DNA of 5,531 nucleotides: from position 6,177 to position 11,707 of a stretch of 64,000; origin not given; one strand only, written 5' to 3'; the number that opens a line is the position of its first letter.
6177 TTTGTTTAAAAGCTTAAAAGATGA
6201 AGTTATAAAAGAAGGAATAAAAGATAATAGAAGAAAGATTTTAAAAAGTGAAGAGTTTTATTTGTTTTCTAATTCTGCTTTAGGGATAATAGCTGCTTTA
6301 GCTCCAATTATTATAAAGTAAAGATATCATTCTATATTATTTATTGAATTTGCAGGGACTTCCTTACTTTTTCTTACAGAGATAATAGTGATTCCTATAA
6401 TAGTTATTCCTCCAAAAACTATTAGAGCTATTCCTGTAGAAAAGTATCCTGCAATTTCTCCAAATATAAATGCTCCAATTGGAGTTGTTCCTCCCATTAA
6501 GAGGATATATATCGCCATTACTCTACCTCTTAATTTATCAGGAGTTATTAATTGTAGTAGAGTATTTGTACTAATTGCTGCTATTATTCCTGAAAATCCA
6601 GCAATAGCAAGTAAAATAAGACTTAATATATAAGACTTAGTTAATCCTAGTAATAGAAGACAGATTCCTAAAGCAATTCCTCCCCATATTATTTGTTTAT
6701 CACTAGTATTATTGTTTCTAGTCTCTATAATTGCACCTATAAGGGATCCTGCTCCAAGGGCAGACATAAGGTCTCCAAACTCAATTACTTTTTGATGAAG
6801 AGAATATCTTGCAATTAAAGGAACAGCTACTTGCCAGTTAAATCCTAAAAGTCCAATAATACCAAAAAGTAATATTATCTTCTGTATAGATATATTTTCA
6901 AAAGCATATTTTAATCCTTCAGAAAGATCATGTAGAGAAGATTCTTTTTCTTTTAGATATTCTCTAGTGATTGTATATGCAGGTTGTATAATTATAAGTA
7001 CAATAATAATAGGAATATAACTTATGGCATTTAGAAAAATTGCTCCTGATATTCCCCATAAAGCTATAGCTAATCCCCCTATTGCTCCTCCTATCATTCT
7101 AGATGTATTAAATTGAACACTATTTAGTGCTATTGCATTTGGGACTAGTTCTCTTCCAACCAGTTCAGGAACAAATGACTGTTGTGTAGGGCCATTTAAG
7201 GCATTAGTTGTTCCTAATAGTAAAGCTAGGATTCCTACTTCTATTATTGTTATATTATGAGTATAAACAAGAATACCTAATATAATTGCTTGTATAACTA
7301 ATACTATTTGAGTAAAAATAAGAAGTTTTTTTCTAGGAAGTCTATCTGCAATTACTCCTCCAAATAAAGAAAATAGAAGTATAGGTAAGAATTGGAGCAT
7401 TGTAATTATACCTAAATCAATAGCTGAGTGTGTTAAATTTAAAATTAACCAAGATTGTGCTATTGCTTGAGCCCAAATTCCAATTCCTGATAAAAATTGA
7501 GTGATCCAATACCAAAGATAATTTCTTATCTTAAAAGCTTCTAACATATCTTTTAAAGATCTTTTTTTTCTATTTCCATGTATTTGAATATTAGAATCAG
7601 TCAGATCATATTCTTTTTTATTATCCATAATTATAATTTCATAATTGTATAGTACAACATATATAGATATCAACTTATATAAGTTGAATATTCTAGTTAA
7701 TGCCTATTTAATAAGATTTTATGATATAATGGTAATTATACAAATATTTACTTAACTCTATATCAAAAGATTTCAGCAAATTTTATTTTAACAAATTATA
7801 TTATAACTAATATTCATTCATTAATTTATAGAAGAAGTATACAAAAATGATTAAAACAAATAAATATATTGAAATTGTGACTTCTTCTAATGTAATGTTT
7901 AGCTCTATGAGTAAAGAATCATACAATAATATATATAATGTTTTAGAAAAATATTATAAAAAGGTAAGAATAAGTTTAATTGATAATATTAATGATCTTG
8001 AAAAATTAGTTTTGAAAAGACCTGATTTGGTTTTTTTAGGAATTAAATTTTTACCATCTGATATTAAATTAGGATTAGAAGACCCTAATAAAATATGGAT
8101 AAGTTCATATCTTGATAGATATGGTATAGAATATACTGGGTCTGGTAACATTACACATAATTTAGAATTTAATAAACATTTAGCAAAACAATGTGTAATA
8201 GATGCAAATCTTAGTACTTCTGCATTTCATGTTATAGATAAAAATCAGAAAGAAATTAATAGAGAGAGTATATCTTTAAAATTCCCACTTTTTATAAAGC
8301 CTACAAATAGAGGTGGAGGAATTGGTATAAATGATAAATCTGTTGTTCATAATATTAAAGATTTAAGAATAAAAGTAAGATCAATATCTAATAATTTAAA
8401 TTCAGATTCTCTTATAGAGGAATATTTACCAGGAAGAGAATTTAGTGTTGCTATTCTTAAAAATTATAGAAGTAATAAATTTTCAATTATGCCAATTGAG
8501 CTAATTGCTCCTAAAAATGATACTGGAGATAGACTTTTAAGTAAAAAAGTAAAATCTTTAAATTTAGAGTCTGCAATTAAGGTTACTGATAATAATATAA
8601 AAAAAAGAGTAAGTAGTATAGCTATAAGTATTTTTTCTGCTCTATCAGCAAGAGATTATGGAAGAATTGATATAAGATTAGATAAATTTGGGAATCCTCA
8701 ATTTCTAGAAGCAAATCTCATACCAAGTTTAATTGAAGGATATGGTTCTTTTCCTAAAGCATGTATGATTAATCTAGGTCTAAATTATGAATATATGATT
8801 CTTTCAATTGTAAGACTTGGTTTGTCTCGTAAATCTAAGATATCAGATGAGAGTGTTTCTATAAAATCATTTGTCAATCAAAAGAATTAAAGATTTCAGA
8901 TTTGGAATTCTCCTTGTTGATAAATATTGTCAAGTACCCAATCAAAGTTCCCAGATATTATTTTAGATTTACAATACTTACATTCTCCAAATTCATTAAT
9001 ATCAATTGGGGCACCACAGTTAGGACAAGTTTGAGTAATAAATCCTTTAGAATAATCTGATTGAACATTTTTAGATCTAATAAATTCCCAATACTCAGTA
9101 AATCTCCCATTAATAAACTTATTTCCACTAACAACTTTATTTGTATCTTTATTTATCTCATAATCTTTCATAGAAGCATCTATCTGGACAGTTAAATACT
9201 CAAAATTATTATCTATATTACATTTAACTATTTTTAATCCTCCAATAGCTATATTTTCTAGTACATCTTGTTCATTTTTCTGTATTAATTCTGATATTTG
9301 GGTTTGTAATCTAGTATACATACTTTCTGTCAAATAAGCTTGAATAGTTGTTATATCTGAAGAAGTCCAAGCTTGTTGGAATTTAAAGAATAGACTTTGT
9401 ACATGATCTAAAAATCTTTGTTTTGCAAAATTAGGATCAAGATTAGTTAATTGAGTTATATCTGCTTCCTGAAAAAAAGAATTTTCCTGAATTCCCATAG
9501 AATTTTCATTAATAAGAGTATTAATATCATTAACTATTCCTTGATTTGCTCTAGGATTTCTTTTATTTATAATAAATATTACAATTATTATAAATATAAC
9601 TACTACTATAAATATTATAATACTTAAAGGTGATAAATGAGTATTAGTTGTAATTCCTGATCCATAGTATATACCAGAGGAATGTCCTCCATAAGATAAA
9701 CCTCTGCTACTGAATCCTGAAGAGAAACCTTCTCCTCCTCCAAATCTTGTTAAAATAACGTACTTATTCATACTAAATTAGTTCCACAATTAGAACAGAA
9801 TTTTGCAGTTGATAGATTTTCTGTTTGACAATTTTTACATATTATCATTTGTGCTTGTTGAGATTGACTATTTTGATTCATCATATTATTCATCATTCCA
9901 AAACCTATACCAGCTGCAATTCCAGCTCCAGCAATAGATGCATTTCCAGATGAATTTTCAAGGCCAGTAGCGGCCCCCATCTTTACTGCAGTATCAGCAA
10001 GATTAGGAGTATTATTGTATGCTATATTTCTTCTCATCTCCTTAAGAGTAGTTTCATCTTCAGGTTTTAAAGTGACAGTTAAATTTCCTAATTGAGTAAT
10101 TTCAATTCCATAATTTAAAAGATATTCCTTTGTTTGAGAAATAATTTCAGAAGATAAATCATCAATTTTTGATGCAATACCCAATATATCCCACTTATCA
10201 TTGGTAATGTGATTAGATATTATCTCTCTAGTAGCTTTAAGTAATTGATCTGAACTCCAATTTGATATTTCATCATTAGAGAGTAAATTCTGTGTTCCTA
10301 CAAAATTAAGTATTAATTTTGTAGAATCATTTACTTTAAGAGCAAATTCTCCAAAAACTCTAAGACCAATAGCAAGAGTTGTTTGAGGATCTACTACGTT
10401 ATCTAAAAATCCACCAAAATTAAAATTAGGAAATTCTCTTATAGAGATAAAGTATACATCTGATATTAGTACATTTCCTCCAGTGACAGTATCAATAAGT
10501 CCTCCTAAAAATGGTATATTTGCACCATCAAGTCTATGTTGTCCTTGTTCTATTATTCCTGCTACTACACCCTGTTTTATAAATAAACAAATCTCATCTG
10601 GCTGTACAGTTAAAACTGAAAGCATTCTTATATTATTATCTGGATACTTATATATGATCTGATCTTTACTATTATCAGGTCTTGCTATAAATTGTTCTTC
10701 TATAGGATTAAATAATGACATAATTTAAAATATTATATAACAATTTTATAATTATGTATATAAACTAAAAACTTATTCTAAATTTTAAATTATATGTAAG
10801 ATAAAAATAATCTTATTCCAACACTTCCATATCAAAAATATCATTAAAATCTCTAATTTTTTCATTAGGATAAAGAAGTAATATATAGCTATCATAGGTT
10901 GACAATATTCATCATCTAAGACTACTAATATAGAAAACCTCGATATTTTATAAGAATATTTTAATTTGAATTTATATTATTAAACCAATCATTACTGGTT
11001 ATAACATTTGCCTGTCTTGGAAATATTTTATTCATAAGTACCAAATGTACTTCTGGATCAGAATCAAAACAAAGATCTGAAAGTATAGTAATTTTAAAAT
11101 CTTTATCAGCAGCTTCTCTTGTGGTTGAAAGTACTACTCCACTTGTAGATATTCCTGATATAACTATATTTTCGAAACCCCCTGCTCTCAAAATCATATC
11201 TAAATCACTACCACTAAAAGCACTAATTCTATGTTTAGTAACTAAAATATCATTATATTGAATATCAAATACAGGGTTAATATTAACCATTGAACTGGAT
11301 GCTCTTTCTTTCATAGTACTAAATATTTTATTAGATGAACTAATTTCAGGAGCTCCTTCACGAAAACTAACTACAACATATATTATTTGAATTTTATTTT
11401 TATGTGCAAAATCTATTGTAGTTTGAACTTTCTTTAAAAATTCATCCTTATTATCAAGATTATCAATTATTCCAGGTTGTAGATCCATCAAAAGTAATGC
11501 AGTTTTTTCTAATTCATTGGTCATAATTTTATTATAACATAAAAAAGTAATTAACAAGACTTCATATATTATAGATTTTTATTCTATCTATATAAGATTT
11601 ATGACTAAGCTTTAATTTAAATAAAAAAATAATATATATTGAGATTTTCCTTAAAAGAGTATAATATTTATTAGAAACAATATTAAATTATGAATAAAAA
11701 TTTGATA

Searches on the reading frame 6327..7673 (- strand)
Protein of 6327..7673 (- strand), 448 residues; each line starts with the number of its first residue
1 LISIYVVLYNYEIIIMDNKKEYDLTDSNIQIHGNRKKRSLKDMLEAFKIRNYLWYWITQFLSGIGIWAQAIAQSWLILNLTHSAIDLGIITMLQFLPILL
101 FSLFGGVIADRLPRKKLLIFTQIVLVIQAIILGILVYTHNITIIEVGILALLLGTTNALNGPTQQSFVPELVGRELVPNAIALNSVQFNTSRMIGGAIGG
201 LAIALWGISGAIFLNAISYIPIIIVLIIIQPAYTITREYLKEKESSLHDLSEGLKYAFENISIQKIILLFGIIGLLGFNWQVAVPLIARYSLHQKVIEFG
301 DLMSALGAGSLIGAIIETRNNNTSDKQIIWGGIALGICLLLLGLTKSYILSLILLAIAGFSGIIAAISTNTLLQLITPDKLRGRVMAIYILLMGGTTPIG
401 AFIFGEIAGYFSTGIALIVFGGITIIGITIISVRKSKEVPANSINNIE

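Call 73: search_protein_families(library=ncbifam, proteins=[window:6327-7673:-], max_evalue=1e-10)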
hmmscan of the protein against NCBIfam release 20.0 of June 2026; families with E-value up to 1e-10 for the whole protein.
window:6327-7673:- (448 aa): 8 families
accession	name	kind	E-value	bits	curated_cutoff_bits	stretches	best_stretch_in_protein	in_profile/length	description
TIGR00900.1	2A0121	subfamily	3.7e-54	184.5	319.6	1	55-408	4-360/364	H+ Antiporter protein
NF007792.0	PRK10489.1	equivalog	1.2e-39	136.5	324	1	53-431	20-395/419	enterobactin transporter EntS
NF000246.1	macrolide_MefC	exception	2.9e-22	79.3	870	1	49-435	7-397/407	macrolide efflux MFS transporter Mef(C)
NF052575.1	MFS_efflux_Tap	equivalog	2.5e-19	69.5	625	1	62-434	16-393/401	multidrug efflux MFS transporter Tap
NF012178.0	tet_MFS_V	exception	5.1e-19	68.7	640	1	44-433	2-395/409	tetracycline efflux MFS transporter Tet(V)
NF000051.1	macrolide_MefB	exception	2.2e-14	53.2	800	1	56-419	15-387/409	macrolide efflux MFS transporter Mef(B)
NF006386.0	PRK08633.1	equivalog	4.9e-13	47.7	1221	1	47-392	6-366/1147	acyl-[ACP]--phospholipid O-acyltransferase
NF000245.1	macrolide_MefA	exception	4.1e-11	42.6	675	1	54-432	13-393/405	macrolide efflux MFS transporter Mef(A)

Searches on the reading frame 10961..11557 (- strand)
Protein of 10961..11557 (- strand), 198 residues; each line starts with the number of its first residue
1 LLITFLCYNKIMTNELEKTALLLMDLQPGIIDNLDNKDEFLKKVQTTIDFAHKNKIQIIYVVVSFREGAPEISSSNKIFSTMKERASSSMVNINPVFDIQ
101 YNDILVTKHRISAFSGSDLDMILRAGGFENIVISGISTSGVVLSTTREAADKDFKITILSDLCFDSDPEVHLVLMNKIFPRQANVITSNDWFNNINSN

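Call 6: search_protein_families(library=pfam, proteins=[window:10961-11557:-], max_evalue=0.01)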
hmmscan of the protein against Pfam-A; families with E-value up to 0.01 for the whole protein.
window:10961-11557:- (198 aa): 1 family
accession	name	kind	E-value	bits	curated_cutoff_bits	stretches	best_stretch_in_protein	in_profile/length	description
PF00857.26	Isochorismatase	-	6.1e-31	108.3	27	1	19-190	1-175/175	Isochorismatase domain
